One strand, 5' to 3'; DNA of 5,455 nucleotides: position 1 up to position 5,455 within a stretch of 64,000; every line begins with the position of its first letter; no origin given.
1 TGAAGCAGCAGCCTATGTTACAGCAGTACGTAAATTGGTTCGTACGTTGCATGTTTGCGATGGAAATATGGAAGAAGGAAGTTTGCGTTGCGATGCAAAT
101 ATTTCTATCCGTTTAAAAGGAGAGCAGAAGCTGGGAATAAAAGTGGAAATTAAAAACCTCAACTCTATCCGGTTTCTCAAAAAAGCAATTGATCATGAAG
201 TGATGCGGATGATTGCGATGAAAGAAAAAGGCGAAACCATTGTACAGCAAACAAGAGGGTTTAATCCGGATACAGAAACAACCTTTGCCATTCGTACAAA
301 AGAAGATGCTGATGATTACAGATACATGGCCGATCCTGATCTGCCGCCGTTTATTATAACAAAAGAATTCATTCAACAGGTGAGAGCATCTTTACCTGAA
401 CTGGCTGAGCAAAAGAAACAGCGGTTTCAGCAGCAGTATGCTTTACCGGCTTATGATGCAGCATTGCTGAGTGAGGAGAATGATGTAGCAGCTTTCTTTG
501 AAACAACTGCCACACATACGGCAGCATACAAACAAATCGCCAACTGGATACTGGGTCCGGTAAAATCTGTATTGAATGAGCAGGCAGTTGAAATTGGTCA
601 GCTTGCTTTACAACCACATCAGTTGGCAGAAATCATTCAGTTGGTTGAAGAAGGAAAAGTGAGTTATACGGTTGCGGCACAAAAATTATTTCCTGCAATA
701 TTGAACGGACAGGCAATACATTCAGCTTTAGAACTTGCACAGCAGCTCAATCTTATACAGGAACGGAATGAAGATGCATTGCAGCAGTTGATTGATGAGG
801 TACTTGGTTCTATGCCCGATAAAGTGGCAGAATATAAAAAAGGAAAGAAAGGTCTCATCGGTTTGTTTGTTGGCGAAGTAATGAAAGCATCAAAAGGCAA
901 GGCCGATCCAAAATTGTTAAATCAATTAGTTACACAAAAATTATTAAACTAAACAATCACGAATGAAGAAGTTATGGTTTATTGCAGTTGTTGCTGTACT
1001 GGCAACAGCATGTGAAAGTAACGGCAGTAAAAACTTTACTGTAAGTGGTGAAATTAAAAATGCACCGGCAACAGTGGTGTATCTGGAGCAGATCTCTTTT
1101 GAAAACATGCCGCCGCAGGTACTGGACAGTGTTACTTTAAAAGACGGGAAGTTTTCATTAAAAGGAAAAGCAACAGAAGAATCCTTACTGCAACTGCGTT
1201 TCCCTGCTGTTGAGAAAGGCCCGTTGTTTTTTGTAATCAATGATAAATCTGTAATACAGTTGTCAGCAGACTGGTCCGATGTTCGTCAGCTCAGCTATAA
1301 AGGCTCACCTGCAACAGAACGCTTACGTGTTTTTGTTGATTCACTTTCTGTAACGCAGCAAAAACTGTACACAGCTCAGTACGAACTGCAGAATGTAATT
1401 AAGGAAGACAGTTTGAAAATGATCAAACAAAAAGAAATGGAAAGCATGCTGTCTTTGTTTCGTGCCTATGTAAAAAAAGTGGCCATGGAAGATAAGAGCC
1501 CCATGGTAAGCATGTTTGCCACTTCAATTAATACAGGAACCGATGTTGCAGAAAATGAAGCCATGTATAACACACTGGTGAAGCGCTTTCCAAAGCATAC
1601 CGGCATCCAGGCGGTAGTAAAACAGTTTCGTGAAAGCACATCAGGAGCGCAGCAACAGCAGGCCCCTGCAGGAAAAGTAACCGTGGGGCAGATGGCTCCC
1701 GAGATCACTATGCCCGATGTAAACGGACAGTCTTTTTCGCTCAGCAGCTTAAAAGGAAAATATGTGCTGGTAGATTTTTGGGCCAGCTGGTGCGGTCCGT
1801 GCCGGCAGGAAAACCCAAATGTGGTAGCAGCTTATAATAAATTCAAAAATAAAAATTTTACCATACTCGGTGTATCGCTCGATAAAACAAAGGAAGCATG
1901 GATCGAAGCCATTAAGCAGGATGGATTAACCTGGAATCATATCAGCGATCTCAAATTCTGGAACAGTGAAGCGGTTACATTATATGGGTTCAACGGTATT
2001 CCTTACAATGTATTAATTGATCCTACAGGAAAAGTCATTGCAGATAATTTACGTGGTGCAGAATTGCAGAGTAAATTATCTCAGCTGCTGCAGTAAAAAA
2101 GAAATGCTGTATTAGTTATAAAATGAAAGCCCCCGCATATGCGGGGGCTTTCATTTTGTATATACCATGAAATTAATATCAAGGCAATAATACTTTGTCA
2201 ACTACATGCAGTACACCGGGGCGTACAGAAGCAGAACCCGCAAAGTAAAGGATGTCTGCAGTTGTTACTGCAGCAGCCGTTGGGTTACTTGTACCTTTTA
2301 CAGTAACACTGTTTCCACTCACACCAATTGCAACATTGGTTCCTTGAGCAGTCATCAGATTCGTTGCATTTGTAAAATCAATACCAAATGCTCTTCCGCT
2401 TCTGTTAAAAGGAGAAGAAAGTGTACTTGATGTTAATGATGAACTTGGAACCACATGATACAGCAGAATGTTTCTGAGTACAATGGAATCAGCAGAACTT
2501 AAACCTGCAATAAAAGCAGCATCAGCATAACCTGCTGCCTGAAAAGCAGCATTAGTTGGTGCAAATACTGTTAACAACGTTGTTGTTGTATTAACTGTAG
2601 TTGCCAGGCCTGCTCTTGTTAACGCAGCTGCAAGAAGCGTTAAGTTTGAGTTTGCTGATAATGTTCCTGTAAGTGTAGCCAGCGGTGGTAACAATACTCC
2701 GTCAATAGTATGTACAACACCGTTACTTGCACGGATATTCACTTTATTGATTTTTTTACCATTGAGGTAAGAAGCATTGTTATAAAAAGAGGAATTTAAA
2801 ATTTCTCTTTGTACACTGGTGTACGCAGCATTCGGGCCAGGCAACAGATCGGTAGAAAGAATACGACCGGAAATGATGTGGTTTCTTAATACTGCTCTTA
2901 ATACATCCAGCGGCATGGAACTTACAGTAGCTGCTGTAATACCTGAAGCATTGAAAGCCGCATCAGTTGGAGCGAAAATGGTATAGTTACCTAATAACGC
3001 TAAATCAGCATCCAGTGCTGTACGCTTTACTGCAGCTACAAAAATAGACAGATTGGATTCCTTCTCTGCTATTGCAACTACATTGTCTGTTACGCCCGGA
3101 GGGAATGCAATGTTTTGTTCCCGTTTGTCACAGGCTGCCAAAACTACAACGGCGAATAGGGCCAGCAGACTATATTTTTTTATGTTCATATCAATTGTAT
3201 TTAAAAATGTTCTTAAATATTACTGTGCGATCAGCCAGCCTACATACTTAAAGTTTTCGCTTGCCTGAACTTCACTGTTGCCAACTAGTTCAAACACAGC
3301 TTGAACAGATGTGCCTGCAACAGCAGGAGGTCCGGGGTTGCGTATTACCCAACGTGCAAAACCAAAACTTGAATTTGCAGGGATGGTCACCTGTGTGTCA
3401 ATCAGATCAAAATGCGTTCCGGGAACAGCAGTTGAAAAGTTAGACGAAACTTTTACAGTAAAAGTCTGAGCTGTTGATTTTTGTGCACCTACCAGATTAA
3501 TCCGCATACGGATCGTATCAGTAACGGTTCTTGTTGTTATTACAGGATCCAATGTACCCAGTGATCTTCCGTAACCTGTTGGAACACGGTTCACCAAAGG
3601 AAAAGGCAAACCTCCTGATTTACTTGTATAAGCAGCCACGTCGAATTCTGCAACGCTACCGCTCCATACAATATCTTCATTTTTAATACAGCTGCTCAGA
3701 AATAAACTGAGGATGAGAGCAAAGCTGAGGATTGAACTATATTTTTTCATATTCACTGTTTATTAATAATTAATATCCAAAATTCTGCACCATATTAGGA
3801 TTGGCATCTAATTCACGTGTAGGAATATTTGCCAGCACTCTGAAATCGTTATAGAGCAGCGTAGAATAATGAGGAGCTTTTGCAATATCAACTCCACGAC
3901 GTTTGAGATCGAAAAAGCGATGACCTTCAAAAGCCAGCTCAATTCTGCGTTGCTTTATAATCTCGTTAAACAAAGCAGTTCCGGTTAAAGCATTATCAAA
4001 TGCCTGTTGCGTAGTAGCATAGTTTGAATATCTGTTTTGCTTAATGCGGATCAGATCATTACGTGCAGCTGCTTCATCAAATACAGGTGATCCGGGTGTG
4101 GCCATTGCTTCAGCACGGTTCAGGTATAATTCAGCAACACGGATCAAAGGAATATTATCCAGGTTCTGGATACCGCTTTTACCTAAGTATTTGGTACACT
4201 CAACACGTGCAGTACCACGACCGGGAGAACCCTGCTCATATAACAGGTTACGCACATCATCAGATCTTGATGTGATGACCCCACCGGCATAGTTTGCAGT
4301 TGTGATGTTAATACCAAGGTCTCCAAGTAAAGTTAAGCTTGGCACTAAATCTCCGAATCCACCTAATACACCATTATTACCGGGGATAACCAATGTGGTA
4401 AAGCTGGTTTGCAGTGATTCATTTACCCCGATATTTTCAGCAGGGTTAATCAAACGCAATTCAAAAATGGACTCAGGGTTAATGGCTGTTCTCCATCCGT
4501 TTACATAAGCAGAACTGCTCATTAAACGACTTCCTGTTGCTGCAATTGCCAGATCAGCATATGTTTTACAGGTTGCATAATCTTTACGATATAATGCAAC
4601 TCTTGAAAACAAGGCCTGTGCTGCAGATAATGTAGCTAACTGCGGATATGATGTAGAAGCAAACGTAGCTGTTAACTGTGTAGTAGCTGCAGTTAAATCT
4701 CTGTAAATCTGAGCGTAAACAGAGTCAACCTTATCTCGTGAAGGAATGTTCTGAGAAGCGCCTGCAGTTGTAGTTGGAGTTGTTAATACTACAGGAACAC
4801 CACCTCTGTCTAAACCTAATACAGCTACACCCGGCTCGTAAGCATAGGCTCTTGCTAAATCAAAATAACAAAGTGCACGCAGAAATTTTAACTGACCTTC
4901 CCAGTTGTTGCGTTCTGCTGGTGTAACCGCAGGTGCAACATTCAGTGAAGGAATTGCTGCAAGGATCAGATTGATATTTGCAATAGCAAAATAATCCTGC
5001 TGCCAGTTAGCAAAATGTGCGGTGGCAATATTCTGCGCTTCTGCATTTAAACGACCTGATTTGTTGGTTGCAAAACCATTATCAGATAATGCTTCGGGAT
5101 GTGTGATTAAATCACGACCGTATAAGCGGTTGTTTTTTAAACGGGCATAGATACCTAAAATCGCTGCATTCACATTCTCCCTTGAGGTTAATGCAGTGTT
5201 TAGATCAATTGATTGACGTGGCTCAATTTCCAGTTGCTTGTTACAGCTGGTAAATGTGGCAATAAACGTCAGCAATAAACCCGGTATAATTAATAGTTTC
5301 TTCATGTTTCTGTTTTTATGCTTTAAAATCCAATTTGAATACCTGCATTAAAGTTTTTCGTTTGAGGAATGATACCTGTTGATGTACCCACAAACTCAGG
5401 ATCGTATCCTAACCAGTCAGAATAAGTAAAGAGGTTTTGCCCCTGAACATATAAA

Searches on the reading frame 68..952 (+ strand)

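Call 41: search_protein_families(library=pfam, proteins=[window:68-952:+], max_evalue=0.00001)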
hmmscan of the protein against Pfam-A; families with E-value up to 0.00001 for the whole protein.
window:68-952:+ (294 aa): 2 families
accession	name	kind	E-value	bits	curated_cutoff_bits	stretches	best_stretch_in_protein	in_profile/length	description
PF02637.23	GatB_Yqey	-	4.7e-38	130.8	27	1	143-292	2-148/148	GatB domain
PF02934.20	GatB_N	-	6.5e-34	117.8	23.4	1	1-103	182-277/277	GatB/GatE catalytic domain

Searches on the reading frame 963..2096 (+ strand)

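Call 41: search_protein_families(library=pfam, proteins=[window:963-2096:+], max_evalue=0.00001)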
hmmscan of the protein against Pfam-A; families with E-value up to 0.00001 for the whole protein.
window:963-2096:+ (377 aa): 7 families
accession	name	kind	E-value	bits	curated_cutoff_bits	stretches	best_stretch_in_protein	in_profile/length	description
PF00578.27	AhpC-TSA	-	4.5e-23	82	26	1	241-359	1-122/124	AhpC/TSA family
PF13905.12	Thioredoxin_8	-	2.4e-21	76.3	27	1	265-358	1-94/94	Thioredoxin-like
PF08534.16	Redoxin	-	5.1e-20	72.2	26.6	1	241-365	2-135/148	Redoxin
PF14289.11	DUF4369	-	3.7e-13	50.3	25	1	25-120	1-90/91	Domain of unknown function (DUF4369)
PF00085.26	Thioredoxin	-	2.9e-10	40.5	23.5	1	263-311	15-63/103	Thioredoxin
PF13098.12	Thioredoxin_2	-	1.7e-07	32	27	1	264-376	4-104/104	Thioredoxin-like domain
PF00255.25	GSHPx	-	7.9e-06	25.9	27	0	249-304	5-59/108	Glutathione peroxidase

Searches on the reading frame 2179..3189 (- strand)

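Call 41: search_protein_families(library=pfam, proteins=[window:2179-3189:-], max_evalue=0.00001)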
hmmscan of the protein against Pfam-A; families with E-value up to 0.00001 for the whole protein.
window:2179-3189:- (336 aa): 1 family
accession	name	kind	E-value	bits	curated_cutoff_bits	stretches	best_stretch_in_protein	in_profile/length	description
PF02469.27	Fasciclin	-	2.9e-45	153.9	22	2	46-168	2-123/123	Fasciclin domain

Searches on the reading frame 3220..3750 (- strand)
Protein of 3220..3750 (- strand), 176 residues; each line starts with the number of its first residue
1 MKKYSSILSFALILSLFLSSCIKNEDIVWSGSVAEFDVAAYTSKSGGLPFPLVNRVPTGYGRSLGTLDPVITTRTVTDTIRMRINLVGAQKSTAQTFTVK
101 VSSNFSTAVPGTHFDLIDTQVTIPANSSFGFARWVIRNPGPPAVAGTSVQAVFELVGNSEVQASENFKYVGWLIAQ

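Call 41: search_protein_families(library=pfam, proteins=[window:3220-3750:-], max_evalue=0.00001)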
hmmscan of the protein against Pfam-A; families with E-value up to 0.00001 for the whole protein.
window:3220-3750:- (176 aa): 1 family
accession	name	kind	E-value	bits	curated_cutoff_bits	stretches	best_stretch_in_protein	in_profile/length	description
PF16132.11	DUF4843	-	1.5e-08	34.8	34.5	1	74-164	29-118/163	Domain of unknown function (DUF4843)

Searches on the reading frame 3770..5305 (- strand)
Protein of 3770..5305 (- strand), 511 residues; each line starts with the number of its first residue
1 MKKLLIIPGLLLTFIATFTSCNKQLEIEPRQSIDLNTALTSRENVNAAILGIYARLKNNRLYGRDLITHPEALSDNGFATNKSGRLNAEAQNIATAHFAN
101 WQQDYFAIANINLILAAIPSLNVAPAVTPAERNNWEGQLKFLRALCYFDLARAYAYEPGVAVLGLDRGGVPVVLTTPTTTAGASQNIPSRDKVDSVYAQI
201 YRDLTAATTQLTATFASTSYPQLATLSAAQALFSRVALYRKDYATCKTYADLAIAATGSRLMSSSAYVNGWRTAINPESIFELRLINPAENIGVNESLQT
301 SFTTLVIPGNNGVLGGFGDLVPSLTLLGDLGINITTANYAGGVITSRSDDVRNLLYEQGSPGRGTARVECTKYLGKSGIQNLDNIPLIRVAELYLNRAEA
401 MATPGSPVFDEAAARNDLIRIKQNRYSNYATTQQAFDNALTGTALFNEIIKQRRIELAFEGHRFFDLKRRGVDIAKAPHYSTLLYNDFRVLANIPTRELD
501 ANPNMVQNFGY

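Call 41: search_protein_families(library=pfam, proteins=[window:3770-5305:-], max_evalue=0.00001)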
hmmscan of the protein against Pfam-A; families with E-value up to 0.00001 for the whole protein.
window:3770-5305:- (511 aa): 2 families
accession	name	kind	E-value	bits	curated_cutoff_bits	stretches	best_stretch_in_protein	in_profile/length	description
PF07980.17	SusD_RagB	-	7.5e-21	75.5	23.1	1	377-511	148-297/297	SusD family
PF14322.12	SusD-like_3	-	4e-20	73.3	27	1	25-238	3-191/191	Starch-binding associating with outer membrane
